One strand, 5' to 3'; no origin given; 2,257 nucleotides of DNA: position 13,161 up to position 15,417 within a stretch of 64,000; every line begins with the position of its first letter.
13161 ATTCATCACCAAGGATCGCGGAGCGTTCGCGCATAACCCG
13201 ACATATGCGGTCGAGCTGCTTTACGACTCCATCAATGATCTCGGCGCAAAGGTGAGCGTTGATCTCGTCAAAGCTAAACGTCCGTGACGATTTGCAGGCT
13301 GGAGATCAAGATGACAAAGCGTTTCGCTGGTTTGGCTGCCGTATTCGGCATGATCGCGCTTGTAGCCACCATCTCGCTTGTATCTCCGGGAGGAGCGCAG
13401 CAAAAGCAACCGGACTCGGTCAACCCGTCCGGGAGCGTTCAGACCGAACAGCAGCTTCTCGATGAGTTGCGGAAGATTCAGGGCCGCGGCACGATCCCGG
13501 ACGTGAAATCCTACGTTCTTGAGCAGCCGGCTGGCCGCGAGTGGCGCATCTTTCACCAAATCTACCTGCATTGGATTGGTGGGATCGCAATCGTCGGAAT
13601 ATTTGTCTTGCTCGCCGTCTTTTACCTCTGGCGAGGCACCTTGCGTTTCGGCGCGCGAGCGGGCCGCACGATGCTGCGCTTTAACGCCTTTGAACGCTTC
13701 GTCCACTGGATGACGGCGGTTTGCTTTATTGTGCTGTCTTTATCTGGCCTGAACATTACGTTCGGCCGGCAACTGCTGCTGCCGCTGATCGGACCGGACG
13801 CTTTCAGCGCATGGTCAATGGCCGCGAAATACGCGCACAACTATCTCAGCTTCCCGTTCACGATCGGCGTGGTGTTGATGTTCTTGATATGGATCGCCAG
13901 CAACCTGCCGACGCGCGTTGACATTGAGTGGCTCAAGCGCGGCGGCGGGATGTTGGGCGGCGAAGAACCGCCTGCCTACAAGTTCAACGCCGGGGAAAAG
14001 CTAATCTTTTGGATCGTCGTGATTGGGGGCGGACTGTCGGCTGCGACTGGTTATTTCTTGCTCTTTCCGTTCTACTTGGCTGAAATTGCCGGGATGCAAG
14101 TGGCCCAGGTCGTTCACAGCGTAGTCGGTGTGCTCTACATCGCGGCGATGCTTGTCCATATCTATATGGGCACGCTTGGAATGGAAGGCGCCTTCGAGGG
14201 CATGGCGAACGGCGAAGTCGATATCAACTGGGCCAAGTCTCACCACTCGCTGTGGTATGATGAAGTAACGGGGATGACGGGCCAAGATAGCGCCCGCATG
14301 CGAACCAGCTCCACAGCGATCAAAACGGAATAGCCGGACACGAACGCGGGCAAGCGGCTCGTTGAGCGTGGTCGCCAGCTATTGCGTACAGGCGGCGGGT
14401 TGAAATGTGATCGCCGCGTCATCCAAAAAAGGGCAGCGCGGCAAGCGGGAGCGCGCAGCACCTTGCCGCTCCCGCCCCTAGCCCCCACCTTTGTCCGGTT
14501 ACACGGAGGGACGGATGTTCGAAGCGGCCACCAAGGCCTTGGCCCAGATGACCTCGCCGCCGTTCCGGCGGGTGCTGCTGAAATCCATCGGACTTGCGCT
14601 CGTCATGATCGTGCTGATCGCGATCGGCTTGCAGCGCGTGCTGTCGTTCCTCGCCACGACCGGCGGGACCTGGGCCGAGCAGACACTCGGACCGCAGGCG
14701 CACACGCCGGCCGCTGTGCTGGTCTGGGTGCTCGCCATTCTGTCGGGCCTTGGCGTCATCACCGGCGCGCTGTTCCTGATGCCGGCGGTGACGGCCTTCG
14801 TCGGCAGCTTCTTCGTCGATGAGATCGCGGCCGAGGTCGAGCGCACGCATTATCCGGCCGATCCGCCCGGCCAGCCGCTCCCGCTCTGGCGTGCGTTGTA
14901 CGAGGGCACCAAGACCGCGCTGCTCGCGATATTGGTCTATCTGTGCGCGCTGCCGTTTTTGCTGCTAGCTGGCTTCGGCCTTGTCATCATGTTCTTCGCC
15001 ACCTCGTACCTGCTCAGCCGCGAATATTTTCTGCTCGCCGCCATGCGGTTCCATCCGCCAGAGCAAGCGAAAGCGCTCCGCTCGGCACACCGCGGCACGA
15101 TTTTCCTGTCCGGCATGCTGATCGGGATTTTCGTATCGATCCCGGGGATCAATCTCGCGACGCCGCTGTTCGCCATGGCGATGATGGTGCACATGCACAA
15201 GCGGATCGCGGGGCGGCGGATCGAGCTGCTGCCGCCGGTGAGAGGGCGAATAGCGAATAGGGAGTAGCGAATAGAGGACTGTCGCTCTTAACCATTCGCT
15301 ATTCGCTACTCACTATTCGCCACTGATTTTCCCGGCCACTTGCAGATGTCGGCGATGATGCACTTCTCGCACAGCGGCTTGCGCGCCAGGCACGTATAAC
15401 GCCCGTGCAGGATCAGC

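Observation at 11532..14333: Orphan three-cytochrome operon: NapC/NrfH-type tetrahaem, novel pentahaem and FdnI-like cytochrome b, with no catalytic subunit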

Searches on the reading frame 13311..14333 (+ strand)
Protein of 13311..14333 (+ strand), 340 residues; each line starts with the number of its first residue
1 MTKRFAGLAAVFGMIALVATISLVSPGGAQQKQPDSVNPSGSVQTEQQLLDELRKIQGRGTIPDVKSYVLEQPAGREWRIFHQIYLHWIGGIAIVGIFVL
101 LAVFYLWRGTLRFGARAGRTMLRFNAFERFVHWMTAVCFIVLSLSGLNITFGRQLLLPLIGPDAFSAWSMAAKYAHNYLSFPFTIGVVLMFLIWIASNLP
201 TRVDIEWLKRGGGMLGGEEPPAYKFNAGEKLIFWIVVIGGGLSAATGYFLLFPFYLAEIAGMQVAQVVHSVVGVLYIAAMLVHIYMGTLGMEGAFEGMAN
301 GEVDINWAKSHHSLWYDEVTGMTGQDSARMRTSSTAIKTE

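Call 3: search_protein_families(library=pfam, proteins=[window:13311-14333:+], max_evalue=0.01)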
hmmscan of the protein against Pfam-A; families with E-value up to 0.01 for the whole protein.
window:13311-14333:+ (340 aa): 1 family
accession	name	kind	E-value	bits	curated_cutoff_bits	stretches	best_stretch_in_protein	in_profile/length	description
PF01292.26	Ni_hydr_CYTB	-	6.2e-26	91.7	30.1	1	123-298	1-176/179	Prokaryotic cytochrome b561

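Call 4: search_protein_families(library=ncbifam, proteins=[window:13311-14333:+], max_evalue=0.01)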
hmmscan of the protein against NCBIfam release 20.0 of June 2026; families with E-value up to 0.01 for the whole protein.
window:13311-14333:+ (340 aa): 5 families
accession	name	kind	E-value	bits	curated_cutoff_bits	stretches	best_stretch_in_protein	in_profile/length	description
TIGR01583.1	formate-DH-gamm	equivalog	2.2e-52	178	115.85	1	122-319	3-201/204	formate dehydrogenase subunit gamma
NF007924.0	PRK10639.1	equivalog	9e-28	97.5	341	1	119-323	5-206/211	formate dehydrogenase cytochrome b556 subunit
NF007558.0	PRK10179.1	equivalog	1.4e-27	96.8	339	1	120-325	6-210/217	formate dehydrogenase-N subunit gamma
TIGR02125.1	CytB-hydogenase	equivalog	0.00035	20.1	121.5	2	123-190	2-67/212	Ni/Fe-hydrogenase, b-type cytochrome subunit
NF011582.1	PRK15006.1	equivalog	0.0047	16.5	204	0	245-300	187-243/248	thiosulfate reductase cytochrome B subunit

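Call 48: find_homologous_proteins(query=window:13311-14330:+, max_evalue=1e-10)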
Query window:13311-14330:+ (340 aa): 8000 proteins with E <= 1e-10 among 8000 candidates; the best 120 are listed.
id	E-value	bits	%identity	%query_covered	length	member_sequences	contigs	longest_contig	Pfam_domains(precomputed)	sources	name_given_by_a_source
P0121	7.5e-225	764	100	100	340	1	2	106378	PF01292.27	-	-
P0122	2.2e-171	588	76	100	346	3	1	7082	PF01292.27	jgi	jgi:formate dehydrogenase subunit gamma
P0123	4.8e-170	584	75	99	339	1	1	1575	PF01292.27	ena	-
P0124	1.3e-169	582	74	100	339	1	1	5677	PF01292.27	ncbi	-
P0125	5.8e-166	570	75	96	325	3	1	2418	PF01292.27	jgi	-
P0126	8.4e-166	570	75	96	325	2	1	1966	PF01292.27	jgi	jgi:formate dehydrogenase subunit gamma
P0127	3.9e-165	567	73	100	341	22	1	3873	PF01292.27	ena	-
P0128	4.3e-165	567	73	100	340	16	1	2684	PF01292.27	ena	-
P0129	7.4e-165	567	71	100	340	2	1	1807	PF01292.27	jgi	jgi:formate dehydrogenase subunit gamma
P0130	1.6e-164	565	71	100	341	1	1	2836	PF01292.27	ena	-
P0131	3.3e-164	564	72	100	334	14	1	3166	PF01292.27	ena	-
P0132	3.7e-164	564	71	100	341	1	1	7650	PF01292.27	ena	-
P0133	4.2e-164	564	71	100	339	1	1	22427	PF01292.27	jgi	jgi:formate dehydrogenase subunit gamma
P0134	9.0e-164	563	72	100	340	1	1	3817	PF01292.27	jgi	jgi:formate dehydrogenase subunit gamma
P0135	5.8e-163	560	71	100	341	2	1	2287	PF01292.27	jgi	-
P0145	1.6e-159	549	69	99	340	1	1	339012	PF01292.27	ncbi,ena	-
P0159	1.4e-156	539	72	95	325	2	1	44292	PF01292.27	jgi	jgi:formate dehydrogenase subunit gamma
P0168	1.6e-152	526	74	89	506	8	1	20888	PF01292.27,PF03264.20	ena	-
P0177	3.0e-150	519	75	84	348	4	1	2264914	PF01292.27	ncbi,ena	-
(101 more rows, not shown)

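Call 49: find_encoding_contigs(protein=P0168, flank=8000, max_places=3)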
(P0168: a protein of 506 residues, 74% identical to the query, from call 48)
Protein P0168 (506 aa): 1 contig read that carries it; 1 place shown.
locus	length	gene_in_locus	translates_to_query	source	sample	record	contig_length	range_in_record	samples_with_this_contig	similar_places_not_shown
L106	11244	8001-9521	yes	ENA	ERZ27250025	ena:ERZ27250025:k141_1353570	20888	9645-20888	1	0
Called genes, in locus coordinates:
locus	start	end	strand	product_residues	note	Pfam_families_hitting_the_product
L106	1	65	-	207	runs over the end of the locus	PF00072:Response_reg, PF00196:GerE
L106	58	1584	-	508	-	PF13493:DUF4118 (weak), PF00989:PAS, PF13188:PAS_8 (weak), PF08448:PAS_4 (faint), PF13426:PAS_9, PF00512:HisKA, PF02518:HATPase_c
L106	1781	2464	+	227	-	PF00027:cNMP_binding, PF13545:HTH_Crp_2, PF00325:Crp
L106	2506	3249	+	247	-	PF00571:CBS, PF04972:BON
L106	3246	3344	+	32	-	-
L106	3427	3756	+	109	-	PF00034:Cytochrom_C (weak)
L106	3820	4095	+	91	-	-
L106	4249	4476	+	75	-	-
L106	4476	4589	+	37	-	-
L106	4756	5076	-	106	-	-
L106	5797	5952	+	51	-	-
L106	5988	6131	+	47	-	-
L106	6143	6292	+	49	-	-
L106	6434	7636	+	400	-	PF01070:FMN_dh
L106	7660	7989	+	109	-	PF14522:Cytochrome_C7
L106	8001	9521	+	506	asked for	PF03264:Cytochrom_NNT, PF01292:Ni_hydr_CYTB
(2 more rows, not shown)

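Call 51: find_encoding_contigs(protein=P0177, flank=8000, max_places=2)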
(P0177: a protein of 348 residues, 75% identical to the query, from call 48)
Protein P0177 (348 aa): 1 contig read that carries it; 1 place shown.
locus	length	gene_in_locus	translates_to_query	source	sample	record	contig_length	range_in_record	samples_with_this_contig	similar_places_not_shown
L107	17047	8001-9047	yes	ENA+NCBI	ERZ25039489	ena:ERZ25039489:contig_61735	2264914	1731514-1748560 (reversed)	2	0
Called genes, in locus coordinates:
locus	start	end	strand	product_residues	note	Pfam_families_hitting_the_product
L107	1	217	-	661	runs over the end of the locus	PF13183:Fer4_8 (faint), PF00037:Fer4 (faint), PF12797:Fer4_2 (faint), PF12800:Fer4_4 (faint), PF12837:Fer4_6 (faint), PF12838:Fer4_7, PF13237:Fer4_10 (faint), PF13187:Fer4_9, +2 more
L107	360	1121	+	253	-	PF16917:BPL_LplA_LipB_2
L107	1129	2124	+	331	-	PF19879:DUF6352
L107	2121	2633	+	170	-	PF11749:DUF3305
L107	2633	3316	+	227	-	PF11748:DUF3306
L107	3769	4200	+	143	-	PF02613:Nitrate_red_del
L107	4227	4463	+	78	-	-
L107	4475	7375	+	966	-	PF04879:Molybdop_Fe4S4, PF00384:Molybdopterin, PF01568:Molydop_binding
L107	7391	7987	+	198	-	PF13187:Fer4_9 (faint), PF12838:Fer4_7 (weak), PF13247:Fer4_11, PF00037:Fer4, PF12797:Fer4_2 (weak), PF12837:Fer4_6, PF13237:Fer4_10 (weak), PF12838:Fer4_7 (weak)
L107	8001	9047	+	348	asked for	PF01292:Ni_hydr_CYTB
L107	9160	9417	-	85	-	-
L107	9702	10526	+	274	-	PF03264:Cytochrom_NNT, PF14522:Cytochrome_C7 (faint)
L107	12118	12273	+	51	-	-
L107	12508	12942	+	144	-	PF00571:CBS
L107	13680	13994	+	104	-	-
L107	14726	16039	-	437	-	PF11794:HpaB_N, PF03241:HpaB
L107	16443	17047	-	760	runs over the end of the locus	PF01315:Ald_Xan_dh_C, PF02738:MoCoBD_1, PF20256:MoCoBD_2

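Call 52: find_encoding_contigs(protein=P0145, flank=8000, max_places=2)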
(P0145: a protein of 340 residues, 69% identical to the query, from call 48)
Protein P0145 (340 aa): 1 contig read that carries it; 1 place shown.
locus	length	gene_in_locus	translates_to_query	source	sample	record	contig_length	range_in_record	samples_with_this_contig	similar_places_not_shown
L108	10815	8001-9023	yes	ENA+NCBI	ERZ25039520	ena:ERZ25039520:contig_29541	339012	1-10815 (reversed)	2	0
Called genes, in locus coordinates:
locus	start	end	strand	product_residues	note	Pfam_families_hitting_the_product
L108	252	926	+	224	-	PF13489:Methyltransf_23, PF13847:Methyltransf_31, PF08241:Methyltransf_11, PF08242:Methyltransf_12, PF13649:Methyltransf_25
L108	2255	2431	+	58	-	-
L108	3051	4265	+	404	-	PF13433:Peripla_BP_5, PF13458:Peripla_BP_6, PF01094:ANF_receptor (weak)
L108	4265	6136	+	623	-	PF00501:AMP-binding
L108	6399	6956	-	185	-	PF11127:YgaP-like_TM (weak)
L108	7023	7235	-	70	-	-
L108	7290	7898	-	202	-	PF01040:UbiA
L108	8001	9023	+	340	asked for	PF01292:Ni_hydr_CYTB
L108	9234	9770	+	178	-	PF03264:Cytochrom_NNT, PF22113:Mtrc-MtrF_II-IV_dom (faint), PF14522:Cytochrome_C7 (faint), PF02085:Cytochrom_CIII (faint)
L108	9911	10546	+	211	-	PF00929:RNase_T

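Call 53: find_encoding_contigs(protein=P0159, flank=8000, max_places=2)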
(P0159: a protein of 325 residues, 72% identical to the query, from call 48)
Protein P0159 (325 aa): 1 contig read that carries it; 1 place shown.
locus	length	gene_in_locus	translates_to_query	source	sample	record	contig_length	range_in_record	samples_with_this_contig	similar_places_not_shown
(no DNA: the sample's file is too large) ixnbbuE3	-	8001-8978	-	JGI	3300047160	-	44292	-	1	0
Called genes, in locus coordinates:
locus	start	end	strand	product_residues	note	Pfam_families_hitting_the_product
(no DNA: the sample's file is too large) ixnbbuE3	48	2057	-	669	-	PF01144:CoA_trans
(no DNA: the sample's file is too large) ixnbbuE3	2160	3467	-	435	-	PF00083:Sugar_tr, PF07690:MFS_1, PF00083:Sugar_tr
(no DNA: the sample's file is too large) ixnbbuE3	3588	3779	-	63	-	-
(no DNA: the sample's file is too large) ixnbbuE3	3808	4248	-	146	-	PF10604:Polyketide_cyc2, PF03364:Polyketide_cyc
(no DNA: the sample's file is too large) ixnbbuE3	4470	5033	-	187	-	PF11127:YgaP-like_TM (faint)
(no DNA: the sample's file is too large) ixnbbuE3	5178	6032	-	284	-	PF01040:UbiA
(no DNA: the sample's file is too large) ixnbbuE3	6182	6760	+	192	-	PF03264:Cytochrom_NNT, PF14522:Cytochrome_C7 (faint)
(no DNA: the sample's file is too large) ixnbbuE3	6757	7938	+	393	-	PF02085:Cytochrom_CIII (faint), PF14522:Cytochrome_C7 (weak)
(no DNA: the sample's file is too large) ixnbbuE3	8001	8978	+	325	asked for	PF01292:Ni_hydr_CYTB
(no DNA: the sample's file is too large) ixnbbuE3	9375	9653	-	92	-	-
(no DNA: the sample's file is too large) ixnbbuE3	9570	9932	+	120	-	PF00144:Beta-lactamase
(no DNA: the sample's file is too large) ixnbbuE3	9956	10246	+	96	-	-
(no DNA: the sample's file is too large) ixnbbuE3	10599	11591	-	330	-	PF01180:DHO_dh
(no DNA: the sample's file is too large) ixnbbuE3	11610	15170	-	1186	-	PF01855:POR_N, PF17147:PFOR_II, PF01558:POR, PF10371:EKR, PF12837:Fer4_6 (weak), PF12838:Fer4_7, PF13183:Fer4_8, PF13187:Fer4_9, +6 more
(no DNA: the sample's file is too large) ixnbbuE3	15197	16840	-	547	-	PF14691:Fer4_20, PF01262:AlaDh_PNT_C (faint), PF01266:DAO (weak), PF07992:Pyr_redox_2, PF13450:NAD_binding_8 (weak), PF13738:Pyr_redox_3 (weak), PF14697:Fer4_21 (weak), PF12838:Fer4_7 (weak), +2 more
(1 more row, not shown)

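Call 67: list_cluster_members(proteins=[P0168])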
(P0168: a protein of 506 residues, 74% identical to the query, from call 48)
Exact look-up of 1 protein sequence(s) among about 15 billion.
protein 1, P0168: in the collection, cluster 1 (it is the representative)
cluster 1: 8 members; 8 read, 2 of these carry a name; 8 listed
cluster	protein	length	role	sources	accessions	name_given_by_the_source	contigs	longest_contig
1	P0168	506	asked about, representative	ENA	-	-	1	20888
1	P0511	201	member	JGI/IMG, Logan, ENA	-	nitrate/TMAO reductase-like tetraheme cytochrome c subunit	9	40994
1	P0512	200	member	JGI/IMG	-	nitrate/TMAO reductase-like tetraheme cytochrome c subunit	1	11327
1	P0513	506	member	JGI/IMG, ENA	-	-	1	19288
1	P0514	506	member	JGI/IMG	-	-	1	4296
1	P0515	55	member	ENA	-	-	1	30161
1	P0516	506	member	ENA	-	-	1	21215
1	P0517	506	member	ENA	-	-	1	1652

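Call 78: predict_structure(alignment_id=A4)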
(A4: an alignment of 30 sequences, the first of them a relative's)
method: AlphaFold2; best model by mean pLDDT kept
length: 506 residues; sequences in the alignment: 30
mean_pLDDT: 50.8   pTM: 0.41
mean pLDDT of the five models: 50.8, 50.3, 46.9, 46.4, 45.7
residues with pLDDT >= 90: 0; 70-90: 48; 50-70: 206; < 50: 252
segments of 3 or more residues with pLDDT < 50: 1-9, 19-26, 38-103, 135-215, 217-246, 275-282, 381-386, 388-394, 419-427, 453-459, 494-506
pLDDT, mean of each block of 10 residues (from residue 1): 44 56 49 52 38 37 36 33 34 40 53 65 57 48 41 44 39 42 43 36 31 44 33 28 48 58 59 47 62 73 72 68 74 71 68 64 59 57 46 49 55 50 45 57 57 46 64 67 64 46 34
secondary structure, 60 per line:
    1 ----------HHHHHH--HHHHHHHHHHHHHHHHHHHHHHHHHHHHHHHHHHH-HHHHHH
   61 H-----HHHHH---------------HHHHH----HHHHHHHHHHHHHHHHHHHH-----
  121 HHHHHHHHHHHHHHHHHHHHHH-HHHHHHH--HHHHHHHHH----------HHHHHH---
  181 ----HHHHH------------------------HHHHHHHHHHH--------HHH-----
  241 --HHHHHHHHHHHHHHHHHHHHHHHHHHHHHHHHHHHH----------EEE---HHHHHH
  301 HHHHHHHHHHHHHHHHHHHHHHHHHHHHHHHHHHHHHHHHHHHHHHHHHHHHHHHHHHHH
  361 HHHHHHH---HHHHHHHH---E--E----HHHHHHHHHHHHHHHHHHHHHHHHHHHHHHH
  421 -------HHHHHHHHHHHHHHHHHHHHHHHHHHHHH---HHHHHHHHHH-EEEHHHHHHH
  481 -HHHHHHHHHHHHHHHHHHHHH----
elements in order: H11-16 H19-53 H55-61 H67-71 H87-91 H96-115 H121-142 H144-150 H153-161 H172-177 H185-189 H214-224 H243-278 E289-291 H295-367 H371-378 H390-420 H428-456 H460-469 E471-473 H474-480 H482-502

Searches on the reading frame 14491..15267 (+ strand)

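Call 3: search_protein_families(library=pfam, proteins=[window:14491-15267:+], max_evalue=0.01)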
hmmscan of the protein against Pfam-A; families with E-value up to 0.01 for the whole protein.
window:14491-15267:+ (258 aa): 1 family
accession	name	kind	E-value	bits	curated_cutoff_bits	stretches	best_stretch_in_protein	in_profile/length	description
PF07264.17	EI24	-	4.9e-29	102.3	32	1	14-225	3-199/199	Sulfate transporter CysZ/Etoposide-induced protein 2.4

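Call 4: search_protein_families(library=ncbifam, proteins=[window:14491-15267:+], max_evalue=0.01)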
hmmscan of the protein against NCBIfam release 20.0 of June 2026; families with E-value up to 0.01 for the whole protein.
window:14491-15267:+ (258 aa): 1 family
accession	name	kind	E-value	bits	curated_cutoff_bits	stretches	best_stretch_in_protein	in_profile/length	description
NF009407.0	PRK12768.1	equivalog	2.1e-88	296.3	191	1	9-247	2-236/242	sulfate transporter family protein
